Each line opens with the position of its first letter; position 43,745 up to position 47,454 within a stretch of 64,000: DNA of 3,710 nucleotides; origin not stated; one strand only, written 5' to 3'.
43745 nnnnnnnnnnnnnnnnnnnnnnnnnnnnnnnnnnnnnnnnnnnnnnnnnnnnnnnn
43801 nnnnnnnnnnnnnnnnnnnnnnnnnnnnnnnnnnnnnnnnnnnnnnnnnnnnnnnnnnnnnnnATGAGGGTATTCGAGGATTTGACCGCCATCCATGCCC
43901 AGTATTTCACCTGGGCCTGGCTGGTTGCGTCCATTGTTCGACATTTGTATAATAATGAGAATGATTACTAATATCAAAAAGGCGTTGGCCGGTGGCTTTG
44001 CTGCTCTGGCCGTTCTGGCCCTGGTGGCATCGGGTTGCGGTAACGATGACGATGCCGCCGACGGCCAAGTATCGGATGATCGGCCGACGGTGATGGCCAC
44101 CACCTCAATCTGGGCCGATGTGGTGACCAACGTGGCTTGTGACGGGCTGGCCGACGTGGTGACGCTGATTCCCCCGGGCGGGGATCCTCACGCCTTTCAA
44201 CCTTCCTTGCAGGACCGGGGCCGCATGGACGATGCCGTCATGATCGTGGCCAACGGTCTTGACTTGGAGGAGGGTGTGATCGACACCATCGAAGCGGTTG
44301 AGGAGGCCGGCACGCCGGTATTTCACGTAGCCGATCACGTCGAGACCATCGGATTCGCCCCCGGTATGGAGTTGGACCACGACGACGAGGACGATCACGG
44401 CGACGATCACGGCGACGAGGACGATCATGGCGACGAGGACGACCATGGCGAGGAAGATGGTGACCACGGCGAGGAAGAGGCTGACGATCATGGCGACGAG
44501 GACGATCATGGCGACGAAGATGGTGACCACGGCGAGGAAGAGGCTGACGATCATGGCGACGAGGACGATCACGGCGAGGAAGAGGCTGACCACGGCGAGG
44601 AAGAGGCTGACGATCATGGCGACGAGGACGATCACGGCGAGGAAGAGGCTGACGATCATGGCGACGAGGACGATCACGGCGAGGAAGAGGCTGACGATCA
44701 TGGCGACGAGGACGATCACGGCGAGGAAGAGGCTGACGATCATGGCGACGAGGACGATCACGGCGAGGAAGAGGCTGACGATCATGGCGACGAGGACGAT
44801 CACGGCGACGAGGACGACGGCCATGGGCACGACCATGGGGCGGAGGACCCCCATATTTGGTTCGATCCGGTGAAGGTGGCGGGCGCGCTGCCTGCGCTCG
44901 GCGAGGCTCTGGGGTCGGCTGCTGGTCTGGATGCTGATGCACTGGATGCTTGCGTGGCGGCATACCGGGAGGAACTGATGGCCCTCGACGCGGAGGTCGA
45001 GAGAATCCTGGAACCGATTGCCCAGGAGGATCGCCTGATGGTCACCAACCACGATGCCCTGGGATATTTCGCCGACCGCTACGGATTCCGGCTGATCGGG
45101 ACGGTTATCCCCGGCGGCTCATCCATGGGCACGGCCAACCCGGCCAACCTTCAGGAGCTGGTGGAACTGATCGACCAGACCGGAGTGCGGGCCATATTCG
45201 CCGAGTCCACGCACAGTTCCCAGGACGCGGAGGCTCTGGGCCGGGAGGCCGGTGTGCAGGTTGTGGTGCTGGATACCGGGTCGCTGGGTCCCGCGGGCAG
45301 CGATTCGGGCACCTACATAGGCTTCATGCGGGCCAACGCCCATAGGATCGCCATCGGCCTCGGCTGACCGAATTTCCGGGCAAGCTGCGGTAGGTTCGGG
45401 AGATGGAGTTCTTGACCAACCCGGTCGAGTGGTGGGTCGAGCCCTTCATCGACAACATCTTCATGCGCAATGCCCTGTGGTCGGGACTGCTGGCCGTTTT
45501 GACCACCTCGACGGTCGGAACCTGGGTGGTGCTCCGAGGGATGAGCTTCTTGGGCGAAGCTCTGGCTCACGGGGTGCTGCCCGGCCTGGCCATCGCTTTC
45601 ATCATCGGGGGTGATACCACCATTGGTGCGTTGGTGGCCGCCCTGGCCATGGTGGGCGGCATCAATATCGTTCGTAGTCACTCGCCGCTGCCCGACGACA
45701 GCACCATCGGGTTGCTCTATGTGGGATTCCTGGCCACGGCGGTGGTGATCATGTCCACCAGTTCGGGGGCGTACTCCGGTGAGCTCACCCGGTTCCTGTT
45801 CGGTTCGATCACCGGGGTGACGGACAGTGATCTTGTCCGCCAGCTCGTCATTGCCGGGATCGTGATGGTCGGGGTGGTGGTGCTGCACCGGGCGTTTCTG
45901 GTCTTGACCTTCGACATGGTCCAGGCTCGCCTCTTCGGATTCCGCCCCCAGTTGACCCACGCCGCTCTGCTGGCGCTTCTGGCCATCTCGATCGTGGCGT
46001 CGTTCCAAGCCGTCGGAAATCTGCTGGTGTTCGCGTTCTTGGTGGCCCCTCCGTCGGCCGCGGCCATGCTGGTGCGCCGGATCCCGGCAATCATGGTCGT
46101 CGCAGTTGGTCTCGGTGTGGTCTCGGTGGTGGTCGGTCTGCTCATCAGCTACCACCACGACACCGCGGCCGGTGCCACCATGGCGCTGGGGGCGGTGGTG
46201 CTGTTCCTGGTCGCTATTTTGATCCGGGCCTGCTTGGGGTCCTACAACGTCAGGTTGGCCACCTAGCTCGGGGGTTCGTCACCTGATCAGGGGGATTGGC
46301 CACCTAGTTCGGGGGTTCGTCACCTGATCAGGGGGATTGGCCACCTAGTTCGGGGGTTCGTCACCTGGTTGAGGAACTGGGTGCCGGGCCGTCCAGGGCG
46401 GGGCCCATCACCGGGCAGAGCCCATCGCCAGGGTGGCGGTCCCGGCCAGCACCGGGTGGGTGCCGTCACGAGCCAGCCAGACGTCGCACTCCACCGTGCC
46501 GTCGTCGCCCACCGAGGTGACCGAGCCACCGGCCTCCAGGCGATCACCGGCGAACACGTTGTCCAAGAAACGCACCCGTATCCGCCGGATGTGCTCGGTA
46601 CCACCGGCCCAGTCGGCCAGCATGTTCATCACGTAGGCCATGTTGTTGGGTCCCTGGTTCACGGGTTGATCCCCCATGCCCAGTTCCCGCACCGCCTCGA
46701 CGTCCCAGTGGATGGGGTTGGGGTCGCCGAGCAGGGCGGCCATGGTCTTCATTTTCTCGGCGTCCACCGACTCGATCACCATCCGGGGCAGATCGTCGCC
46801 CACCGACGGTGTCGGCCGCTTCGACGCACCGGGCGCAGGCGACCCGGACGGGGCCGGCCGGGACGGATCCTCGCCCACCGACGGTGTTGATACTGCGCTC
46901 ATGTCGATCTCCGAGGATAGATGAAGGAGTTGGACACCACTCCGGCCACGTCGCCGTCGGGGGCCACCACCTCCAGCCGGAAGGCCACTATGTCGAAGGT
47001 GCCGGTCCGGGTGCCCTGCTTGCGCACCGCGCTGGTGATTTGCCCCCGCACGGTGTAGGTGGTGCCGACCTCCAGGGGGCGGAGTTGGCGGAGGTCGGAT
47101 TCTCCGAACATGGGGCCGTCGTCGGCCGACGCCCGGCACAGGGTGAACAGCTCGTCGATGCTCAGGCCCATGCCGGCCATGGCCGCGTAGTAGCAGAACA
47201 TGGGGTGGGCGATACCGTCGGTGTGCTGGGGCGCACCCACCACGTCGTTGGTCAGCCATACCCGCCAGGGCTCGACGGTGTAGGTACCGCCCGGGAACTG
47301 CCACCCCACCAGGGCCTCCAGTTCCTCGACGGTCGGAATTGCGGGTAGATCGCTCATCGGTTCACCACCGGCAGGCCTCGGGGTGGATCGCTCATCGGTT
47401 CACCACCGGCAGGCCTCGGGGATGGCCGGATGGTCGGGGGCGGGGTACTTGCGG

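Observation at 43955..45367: ZnuA-type binding protein with a His/Asp/Glu loop of about 150 residues built from perfect 42-bp repeats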

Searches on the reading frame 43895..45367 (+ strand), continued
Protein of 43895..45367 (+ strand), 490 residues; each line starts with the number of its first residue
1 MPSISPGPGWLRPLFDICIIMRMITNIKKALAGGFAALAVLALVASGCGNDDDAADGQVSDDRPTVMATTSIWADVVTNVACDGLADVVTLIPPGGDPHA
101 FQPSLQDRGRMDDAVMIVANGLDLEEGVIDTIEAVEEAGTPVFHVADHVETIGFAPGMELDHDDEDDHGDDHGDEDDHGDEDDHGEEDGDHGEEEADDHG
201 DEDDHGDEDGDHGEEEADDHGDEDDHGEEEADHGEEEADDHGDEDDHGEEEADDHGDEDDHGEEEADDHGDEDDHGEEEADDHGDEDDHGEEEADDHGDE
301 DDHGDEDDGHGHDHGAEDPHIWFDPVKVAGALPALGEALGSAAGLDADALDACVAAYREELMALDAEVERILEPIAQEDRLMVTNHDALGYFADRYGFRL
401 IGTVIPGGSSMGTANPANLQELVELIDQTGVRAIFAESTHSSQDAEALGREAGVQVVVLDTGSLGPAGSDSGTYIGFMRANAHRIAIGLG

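Call 21: search_solved_structures(query=window:43955-45364:+, max_evalue=0.00001, show_alignments=2)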
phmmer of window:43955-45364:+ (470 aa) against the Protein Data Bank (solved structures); distinct sequences matched with E-value up to 0.00001: 52.
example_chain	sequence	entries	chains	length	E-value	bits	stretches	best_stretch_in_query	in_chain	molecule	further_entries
1toa_A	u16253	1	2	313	2.2e-26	95.9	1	296-467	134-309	PROTEIN (PERIPLASMIC BINDING PROTEIN TROA)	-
1k0f_A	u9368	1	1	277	5.5e-25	91.3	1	296-467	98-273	Periplasmic zinc-binding protein troA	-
4uto_A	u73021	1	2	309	2.1e-21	79.5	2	292-469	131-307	MANGANESE ABC TRANSPORTER SUBSTRATE-BINDING LIPOPROTEIN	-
4utp_A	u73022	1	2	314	3e-21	79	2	292-469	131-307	MANGANESE ABC TRANSPORTER SUBSTRATE-BINDING LIPOPROTEIN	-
3mfq_A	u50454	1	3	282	7e-21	77.8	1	296-462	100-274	High-affinity zinc uptake system protein znuA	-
5hx7_A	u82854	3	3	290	8.7e-21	77.5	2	297-469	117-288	Manganese-binding lipoprotein MntA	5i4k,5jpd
6q1c_A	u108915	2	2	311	2.1e-20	76.2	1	293-470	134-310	Periplasmic chelated iron-binding protein YfeA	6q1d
1psz_A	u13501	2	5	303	2.1e-20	76.2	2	292-469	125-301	PROTEIN (SURFACE ANTIGEN PSAA) | MANGANESE ABC TRANSPORTER SUBSTRATE-BINDING LIPOPROTEIN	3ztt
5uxs_A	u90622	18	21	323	2.5e-20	76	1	293-470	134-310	Periplasmic chelated iron-binding protein YfeA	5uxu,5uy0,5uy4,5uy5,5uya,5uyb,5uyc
3zk9_A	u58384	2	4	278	5.7e-20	74.8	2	292-469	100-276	MANGANESE ABC TRANSPORTER SUBSTRATE-BINDING LIPOPROTEIN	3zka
3zk7_A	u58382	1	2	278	7.8e-20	74.3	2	292-469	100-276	MANGANESE ABC TRANSPORTER SUBSTRATE-BINDING LIPOPROTEIN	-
3zk8_A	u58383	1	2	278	7.8e-20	74.3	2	292-469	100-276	MANGANESE ABC TRANSPORTER SUBSTRATE-BINDING LIPOPROTEIN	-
1pq4_A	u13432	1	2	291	2.3e-19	72.8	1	266-441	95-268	periplasmic binding protein component of an ABC type zinc uptake transporter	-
7jj8_B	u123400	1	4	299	8e-19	71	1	278-461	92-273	Zinc-binding lipoprotein AdcA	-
7jj9_A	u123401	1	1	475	4.6e-18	68.5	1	278-461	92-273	Zinc-binding lipoprotein AdcA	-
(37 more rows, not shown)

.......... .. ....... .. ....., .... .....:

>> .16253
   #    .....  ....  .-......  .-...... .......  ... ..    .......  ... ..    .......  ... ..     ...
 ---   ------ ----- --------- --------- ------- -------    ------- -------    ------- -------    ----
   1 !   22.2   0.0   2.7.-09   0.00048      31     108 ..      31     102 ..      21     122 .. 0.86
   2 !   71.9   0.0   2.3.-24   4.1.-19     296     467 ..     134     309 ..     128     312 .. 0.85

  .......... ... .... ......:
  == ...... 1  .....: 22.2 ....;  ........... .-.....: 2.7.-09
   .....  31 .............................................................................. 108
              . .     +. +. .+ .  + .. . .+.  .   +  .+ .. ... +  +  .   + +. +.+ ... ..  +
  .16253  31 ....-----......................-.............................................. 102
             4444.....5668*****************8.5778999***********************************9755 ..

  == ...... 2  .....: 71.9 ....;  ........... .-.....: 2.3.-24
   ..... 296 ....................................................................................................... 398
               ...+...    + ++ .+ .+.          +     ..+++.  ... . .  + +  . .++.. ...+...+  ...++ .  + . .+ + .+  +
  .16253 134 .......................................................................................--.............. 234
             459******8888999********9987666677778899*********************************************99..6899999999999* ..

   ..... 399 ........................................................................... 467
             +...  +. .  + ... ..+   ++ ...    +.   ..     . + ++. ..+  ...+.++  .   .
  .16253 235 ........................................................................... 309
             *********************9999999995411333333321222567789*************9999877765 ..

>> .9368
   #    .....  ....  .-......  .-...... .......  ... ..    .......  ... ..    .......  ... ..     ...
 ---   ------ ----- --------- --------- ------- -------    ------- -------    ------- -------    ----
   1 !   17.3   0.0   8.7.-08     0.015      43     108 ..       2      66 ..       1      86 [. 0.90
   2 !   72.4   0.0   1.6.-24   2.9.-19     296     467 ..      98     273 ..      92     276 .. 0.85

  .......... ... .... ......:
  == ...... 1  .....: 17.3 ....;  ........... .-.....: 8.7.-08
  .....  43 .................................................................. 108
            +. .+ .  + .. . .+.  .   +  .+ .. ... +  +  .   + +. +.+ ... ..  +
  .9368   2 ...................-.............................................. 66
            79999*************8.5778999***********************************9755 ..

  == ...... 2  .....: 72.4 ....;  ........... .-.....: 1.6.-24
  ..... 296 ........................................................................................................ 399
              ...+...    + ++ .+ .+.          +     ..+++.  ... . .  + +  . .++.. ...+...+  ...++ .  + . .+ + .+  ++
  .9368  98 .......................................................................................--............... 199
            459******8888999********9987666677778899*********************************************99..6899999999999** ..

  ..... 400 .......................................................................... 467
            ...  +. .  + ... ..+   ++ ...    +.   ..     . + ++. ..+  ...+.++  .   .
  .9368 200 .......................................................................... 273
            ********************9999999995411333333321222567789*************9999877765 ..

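Call 24: search_protein_representatives(protein=P0019)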
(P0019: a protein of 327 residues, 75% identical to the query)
Query: 327 residues. Proteins with E-value up to 0.001 (for the whole library): 14688; up to 1e-10: 6194; up to 1e-30: 804. The best 150 are listed.
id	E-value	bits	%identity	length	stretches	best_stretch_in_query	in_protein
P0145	4.2e-90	318.7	54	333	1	14-325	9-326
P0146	5.0e-90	318.4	54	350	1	16-327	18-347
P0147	4.8e-86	305.3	51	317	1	19-326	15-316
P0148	7.8e-86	304.6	55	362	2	138-326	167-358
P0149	4.0e-83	295.7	54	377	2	42-327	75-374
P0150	2.8e-80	286.4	52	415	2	138-324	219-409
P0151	5.8e-79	282.1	54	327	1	20-327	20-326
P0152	2.3e-78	280.1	50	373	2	137-326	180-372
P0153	7.0e-77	275.2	47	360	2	133-326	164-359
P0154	1.0e-76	274.7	49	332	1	15-326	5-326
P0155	3.2e-76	273.1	50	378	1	16-326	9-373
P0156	7.7e-76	271.8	49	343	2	133-326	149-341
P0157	1.0e-75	271.4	52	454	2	139-327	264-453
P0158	4.6e-75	269.3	48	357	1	38-326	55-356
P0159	5.2e-75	269.1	51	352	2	39-326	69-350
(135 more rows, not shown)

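Call 35: search_protein_families(library=ncbifam, proteins=[window:43955-45364:+], max_evalue=0.001)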
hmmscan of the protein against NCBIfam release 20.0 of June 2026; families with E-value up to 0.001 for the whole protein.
window:43955-45364:+ (470 aa): 8 families
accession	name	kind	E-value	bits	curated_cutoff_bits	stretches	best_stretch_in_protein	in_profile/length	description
NF040870.1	AztC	equivalog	3.2e-66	223.6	350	2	281-469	99-277/277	zinc ABC transporter substrate-binding protein AztC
NF053842.1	MnTportMntCDein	equivalog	1.1e-43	149.5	400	2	284-465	96-278/281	manganese ABC transporter substrate-binding protein MntC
TIGR03772.1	anch_rpt_subst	equivalog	2.1e-31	109.1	350.45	2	292-469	311-485/486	anchored repeat ABC transporter, substrate-binding protein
NF053703.1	Mn_SBP_EfaA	exception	1.9e-25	89.7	485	2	19-134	11-129/310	Mn/Fe ABC transporter substrate-binding lipoprotein EfaA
NF040928.1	ABC_lipo_SloC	subfamily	4.2e-23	81.9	525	2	292-469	126-302/304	metal ABC transporter substrate-binding lipoprotein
NF047355.1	ABC_bind_Mn_Staph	exception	5.1e-23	81.8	500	2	17-132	7-125/309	manganese ABC transporter substrate-binding lipoprotein MntC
NF007091.2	PRK09545.1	equivalog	1.7e-16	60.3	268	0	58-461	38-308/318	zinc ABC transporter substrate-binding protein ZnuA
NF033605.1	Zn_bnd_ABC_AdcA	exception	2e-07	30.4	700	0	267-437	128-287/517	zinc ABC transporter substrate-binding lipoprotein AdcA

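Call 45: predict_structure(alignment_id=A3)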
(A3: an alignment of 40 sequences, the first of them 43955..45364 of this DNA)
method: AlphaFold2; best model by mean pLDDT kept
length: 470 residues; sequences in the alignment: 40
mean_pLDDT: 70.6   pTM: 0.62
mean pLDDT of the five models: 70.6, 70.4, 70.0, 69.9, 69.1
residues with pLDDT >= 90: 170; 70-90: 77; 50-70: 60; < 50: 163
segments of 3 or more residues with pLDDT < 50: 1-27, 32-34, 36-38, 136-152, 176-199, 203-205, 207-209, 211-214, 216-219, 226-231, 235-240, 256-260, 269-276, 282-294, 386-393
pLDDT, mean of each block of 10 residues (from residue 1): 37 43 44 49 93 97 95 88 94 96 82 96 94 56 44 49 50 46 46 46 49 47 47 48 48 50 49 46 44 59 95 98 97 98 98 95 80 92 55 62 87 80 81 91 89 97 94
secondary structure, 60 per line:
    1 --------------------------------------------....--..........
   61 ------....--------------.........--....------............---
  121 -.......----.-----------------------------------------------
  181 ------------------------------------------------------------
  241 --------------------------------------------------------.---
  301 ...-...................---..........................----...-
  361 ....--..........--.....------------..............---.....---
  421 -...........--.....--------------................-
elements in order: E45-48 H51-60 E67-70 H85-93 E96-99 H106-117 E122-124 H125-128 H305-323 H327-352 E361-364 H367-376 E379-383 H396-409 E413-417 H422-432 E435-439 H454-469

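Call 49: fold_search(model_id=the predicted structure, library=pdb)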
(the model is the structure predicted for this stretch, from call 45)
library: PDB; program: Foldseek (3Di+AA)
matches with E <= 10: 1351; with E <= 0.001: 98
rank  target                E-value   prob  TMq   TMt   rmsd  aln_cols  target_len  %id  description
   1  7me2_B                2.6e-17  1.00  0.54  0.91   2.2       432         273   17  YfeA oligomer crystal 2, form 2 (released 2021-08-25)
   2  7me1_A                3.6e-17  1.00  0.54  0.91   2.2       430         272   17  YfeA oligomer crystal 1, form 1 (released 2021-08-25)
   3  5uy0                  1.4e-16  1.00  0.53  0.90   2.3       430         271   17  YfeA from M9 minimal media supplemented with iron - Zn wavelength (released 2017-07-12)
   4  1toa_A                1.5e-16  1.00  0.53  0.88   2.4       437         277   19  PERIPLASMIC ZINC BINDING PROTEIN TROA FROM TREPONEMA PALLIDUM (released 1999-07-05)
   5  7me1_B                1.6e-16  1.00  0.53  0.89   2.4       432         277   17  YfeA oligomer crystal 1, form 1 (released 2021-08-25)
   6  6ixi                  1.6e-16  1.00  0.52  0.90   2.5       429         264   16  structure of Cd-bound periplasmic metal binding protein from candidatus liberibacter asiaticus (released 2020-01-15)
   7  7me2_A                2.3e-16  1.00  0.53  0.87   2.4       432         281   17  YfeA oligomer crystal 2, form 2 (released 2021-08-25)
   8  5uyg                  2.6e-16  1.00  0.54  0.91   2.2       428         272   17  YfeA with metal bound to site 2 - Zn wavelength (released 2017-07-12)
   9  5uxs                  2.9e-16  1.00  0.54  0.91   2.2       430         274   17  X ray structure of the periplasmic ligand binding protein YfeA from Yersinia pestis (released 2017-07-12)
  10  5uxu                  4.5e-16  1.00  0.54  0.90   2.2       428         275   17  YfeA from Yersinia pestis treated with EDTA during purification and crystallization (released 2017-07-12)
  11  5z2k                  5.1e-16  1.00  0.53  0.89   7.0       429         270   16  Structure of S38A mutant Mn-bound periplasmic metal binding protein from candidatus liberibacter asiaticus (released 2018-10-03)
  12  5w57_A                5.1e-16  1.00  0.53  0.85   5.1       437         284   19  Structure of Holo AztC (released 2017-09-20)
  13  5z35                  5.7e-16  1.00  0.52  0.88   3.0       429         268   16  Structure of Y68F mutant metal free periplasmic metal binding protein from candidatus liberibacter asiaticus (released 2018-10-03)
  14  3zk8_A                8.5e-16  1.00  0.52  0.86   4.5       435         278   17  CRYSTAL STRUCTURE OF PNEUMOCOCCAL SURFACE ANTIGEN PSAA E205Q IN THE METAL-FREE, OPEN STATE (released 2013-11-06)
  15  5zha                  9.0e-16  1.00  0.52  0.90   2.5       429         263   16  Structure of Y68F mutant Mn-Bound periplasmic metal binding protein from candidatus liberibacter asiaticus (released 2018-10-03)
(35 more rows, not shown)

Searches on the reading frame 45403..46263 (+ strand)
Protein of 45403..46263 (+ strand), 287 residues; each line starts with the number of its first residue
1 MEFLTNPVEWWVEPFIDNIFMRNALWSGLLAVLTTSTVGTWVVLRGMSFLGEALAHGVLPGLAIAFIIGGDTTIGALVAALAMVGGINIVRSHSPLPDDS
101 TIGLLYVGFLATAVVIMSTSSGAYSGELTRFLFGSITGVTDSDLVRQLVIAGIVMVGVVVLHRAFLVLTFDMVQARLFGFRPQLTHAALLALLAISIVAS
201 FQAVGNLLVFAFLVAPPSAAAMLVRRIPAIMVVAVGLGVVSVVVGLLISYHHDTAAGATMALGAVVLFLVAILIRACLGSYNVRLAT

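Call 7: search_protein_families(library=pfam, proteins=[window:45403-46263:+], max_evalue=0.01)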
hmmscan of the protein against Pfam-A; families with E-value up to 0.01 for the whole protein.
window:45403-46263:+ (287 aa): 2 families
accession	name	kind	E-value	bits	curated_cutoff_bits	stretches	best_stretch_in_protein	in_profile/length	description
PF00950.22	ABC-3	-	4.7e-58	197.2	20.1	1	20-274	4-257/258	ABC 3 transport family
PF01032.23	FecCD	-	0.0057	16.2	26.5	0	74-270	108-307/311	FecCD transport family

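Call 35: search_protein_families(library=ncbifam, proteins=[window:45403-46263:+], max_evalue=0.001)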
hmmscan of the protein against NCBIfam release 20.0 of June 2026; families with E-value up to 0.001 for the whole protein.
window:45403-46263:+ (287 aa): 4 families
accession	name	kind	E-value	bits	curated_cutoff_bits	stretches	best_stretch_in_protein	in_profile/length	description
NF040871.1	AztB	equivalog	3.7e-75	252.9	280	1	9-263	1-253/254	zinc ABC transporter permease AztB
TIGR03770.1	anch_rpt_perm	equivalog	2.5e-49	168.4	296.8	1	20-274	16-269/270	anchored repeat-type ABC transporter permease subunit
NF040927.1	ABC_perm_SloB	subfamily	2.4e-43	148.9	460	1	16-274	7-263/271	metal ABC transporter permease subunit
NF007089.0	PRK09543.1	equivalog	2.6e-20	73.1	284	1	27-274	11-257/261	zinc ABC transporter permease subunit ZnuB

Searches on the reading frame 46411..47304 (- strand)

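Call 54: search_protein_families(library=pfam, proteins=[window:46411-47304:-], max_evalue=0.0001)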
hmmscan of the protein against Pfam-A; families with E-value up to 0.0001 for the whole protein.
window:46411-47304:- (298 aa): 1 family
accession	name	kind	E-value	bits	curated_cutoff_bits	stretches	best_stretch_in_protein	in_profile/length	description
PF01575.25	MaoC_dehydratas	-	7.4e-11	42.2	27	1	181-264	19-103/123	MaoC like domain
